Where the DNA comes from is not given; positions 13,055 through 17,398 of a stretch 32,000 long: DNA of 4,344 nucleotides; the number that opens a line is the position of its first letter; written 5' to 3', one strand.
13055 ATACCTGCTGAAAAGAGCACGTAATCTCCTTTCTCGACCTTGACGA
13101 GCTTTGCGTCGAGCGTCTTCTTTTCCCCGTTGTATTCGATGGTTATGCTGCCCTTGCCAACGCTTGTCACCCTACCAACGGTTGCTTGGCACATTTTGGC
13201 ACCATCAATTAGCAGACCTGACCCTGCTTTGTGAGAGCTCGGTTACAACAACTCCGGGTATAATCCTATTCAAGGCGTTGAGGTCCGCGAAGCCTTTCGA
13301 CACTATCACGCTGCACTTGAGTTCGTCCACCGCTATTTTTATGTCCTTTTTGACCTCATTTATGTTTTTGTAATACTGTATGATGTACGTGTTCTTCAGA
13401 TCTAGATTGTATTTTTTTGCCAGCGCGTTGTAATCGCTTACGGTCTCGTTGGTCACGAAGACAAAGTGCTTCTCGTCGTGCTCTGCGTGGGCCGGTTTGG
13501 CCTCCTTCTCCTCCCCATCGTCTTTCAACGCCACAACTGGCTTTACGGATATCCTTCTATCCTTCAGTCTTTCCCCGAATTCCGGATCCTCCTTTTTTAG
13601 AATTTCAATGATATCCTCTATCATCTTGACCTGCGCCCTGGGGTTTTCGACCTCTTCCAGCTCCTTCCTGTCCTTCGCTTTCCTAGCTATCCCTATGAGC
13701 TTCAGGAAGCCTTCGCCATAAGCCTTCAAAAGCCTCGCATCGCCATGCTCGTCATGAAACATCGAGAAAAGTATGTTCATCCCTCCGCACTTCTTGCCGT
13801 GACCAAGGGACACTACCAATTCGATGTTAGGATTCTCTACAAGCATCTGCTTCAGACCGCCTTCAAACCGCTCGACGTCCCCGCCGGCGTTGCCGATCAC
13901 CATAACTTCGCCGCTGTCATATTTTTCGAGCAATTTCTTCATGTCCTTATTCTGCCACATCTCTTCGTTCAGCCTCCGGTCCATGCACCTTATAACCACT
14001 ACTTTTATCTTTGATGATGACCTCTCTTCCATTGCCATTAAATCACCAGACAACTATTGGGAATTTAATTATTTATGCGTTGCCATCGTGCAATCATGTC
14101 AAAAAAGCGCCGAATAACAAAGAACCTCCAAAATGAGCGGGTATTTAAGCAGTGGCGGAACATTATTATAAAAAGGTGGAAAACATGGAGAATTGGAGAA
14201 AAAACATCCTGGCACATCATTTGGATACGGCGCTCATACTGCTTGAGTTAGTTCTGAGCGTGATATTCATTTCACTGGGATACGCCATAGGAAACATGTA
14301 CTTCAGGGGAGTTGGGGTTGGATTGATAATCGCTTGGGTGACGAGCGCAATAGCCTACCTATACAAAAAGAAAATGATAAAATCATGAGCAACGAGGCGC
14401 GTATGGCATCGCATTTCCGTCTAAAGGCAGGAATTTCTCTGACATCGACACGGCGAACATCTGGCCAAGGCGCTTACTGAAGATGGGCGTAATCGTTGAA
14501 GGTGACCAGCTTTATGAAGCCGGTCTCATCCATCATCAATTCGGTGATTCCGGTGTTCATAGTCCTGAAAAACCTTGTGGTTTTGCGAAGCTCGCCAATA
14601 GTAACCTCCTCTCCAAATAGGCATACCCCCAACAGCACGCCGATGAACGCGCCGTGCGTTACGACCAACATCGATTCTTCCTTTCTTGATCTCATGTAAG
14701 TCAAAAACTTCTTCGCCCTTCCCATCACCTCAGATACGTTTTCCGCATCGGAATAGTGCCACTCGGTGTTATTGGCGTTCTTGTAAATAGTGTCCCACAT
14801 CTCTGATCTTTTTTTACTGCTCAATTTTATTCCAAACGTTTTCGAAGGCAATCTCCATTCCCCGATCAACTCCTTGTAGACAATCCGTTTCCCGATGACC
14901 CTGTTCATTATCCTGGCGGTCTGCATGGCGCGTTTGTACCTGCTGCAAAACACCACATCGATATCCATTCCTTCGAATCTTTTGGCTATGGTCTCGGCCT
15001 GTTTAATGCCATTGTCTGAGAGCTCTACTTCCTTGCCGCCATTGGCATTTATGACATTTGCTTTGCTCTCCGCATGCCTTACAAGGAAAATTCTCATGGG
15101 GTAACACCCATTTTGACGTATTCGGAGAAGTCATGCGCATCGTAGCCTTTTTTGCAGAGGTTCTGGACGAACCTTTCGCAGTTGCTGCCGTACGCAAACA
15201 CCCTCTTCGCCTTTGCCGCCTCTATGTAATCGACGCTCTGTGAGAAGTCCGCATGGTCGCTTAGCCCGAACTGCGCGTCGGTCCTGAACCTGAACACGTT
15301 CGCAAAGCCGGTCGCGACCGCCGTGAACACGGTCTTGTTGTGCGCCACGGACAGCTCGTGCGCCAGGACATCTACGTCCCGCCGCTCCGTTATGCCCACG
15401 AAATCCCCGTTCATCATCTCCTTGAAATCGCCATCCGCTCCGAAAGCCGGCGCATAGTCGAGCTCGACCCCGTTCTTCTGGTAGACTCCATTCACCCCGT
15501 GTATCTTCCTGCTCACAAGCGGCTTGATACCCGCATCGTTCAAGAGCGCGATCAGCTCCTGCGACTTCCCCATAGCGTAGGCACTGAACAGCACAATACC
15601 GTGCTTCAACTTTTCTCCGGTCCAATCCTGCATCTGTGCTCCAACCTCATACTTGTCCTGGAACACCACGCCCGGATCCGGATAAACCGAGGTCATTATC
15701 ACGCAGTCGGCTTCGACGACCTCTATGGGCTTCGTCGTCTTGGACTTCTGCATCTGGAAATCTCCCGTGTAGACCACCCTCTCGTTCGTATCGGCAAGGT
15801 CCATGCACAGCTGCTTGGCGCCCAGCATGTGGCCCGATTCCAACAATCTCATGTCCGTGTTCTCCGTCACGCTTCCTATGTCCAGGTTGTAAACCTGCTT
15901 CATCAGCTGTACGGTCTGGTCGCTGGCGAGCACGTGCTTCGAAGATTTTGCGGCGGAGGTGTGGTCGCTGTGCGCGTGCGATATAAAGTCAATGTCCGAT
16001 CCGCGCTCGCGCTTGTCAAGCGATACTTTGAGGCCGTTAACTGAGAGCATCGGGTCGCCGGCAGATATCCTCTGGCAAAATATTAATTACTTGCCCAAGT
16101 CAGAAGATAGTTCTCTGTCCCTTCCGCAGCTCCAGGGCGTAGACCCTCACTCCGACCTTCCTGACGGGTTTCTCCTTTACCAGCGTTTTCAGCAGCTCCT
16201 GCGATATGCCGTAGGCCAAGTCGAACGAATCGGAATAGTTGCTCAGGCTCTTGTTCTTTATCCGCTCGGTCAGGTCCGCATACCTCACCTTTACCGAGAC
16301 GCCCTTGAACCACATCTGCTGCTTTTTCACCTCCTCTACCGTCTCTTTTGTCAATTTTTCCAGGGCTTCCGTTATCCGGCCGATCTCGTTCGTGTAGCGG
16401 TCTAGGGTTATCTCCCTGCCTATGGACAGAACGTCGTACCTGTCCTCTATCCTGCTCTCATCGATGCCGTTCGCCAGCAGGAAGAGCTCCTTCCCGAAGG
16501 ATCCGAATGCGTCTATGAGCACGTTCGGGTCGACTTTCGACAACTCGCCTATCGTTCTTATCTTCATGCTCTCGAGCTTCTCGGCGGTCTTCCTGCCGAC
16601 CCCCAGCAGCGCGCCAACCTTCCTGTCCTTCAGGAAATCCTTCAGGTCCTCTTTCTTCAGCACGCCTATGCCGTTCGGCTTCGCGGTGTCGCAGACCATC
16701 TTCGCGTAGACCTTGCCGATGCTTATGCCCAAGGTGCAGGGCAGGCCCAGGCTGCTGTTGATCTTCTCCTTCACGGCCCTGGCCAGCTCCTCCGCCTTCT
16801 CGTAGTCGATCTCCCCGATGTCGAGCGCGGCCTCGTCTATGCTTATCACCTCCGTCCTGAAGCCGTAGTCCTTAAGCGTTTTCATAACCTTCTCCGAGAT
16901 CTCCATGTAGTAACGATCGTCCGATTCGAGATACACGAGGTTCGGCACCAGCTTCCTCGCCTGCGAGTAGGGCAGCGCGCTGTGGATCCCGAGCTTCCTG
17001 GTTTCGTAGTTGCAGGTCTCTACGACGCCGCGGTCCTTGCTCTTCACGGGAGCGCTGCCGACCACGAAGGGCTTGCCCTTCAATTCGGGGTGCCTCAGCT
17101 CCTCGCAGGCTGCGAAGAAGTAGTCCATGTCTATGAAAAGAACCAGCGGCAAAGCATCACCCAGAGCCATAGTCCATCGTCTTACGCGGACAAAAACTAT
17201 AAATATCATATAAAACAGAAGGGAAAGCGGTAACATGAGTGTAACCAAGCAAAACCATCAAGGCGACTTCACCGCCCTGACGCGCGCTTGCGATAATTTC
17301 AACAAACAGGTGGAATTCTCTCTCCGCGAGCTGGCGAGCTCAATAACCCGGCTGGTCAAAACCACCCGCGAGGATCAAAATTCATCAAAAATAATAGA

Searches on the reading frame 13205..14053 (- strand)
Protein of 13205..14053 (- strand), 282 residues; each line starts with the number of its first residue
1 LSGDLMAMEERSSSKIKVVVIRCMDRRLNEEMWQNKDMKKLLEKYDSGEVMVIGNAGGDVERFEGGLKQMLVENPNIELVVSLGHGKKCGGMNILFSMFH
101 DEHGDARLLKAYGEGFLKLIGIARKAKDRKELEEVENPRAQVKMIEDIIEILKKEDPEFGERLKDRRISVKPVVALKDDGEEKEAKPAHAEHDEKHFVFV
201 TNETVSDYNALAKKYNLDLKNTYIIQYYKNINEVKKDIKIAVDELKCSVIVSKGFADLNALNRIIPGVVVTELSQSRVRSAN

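Call 122: search_protein_families(library=pfam, proteins=[window:13205-14053:-], max_evalue=0.001)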
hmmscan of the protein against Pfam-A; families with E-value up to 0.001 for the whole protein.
window:13205-14053:- (282 aa): 1 family
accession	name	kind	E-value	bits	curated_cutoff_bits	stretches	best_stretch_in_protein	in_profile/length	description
PF00484.24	Pro_CA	-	0.00027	21.7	25.7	0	19-174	2-148/156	Carbonic anhydrase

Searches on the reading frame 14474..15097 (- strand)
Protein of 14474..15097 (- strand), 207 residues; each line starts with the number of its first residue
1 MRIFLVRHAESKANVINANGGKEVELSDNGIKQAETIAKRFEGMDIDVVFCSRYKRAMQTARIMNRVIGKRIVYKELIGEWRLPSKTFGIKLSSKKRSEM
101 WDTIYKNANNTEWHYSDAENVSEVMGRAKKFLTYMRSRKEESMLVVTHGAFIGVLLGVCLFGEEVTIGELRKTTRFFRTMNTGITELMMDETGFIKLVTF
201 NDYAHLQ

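Call 122: search_protein_families(library=pfam, proteins=[window:14474-15097:-], max_evalue=0.001)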
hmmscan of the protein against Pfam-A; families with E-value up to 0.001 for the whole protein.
window:14474-15097:- (207 aa): 1 family
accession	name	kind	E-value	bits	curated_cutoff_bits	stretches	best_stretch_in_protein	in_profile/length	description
PF00300.27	His_Phos_1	-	4.3e-29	102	21.7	1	3-194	1-186/194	Histidine phosphatase superfamily (branch 1)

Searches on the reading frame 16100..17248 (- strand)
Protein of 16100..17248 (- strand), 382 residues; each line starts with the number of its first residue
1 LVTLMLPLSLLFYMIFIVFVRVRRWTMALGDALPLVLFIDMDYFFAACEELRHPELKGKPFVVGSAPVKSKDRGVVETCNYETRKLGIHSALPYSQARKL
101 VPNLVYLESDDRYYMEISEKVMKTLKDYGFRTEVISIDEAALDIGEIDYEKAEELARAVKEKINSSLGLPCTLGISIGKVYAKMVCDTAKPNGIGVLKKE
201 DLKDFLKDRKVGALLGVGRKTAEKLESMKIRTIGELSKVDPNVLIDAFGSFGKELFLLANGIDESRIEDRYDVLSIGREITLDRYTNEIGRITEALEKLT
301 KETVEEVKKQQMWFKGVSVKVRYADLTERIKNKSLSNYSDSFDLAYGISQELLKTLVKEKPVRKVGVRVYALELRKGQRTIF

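Call 58: search_protein_families(library=pfam, proteins=[window:16100-17248:-], max_evalue=0.01)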
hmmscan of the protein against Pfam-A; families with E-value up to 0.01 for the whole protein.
window:16100-17248:- (382 aa): 5 families
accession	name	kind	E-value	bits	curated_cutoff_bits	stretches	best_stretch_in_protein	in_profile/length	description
PF00817.25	IMS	-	1.5e-40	138.9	23.2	1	39-187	1-148/148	impB/mucB/samB family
PF11799.13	IMS_C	-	1.1e-15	58.5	20.7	1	275-373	3-100/109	impB/mucB/samB family C-terminal domain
PF21999.2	IMS_HHH_1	-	1.2e-07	32.5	27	1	216-263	5-53/53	DNA polymerase-iota, thumb domain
PF11798.14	IMS_HHH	-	1.2e-05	25.7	24.4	1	200-230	2-32/32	IMS family HHH motif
PF04461.18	DUF520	-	0.0024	18.5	23.2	1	265-359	23-112/161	Protein of unknown function (DUF520)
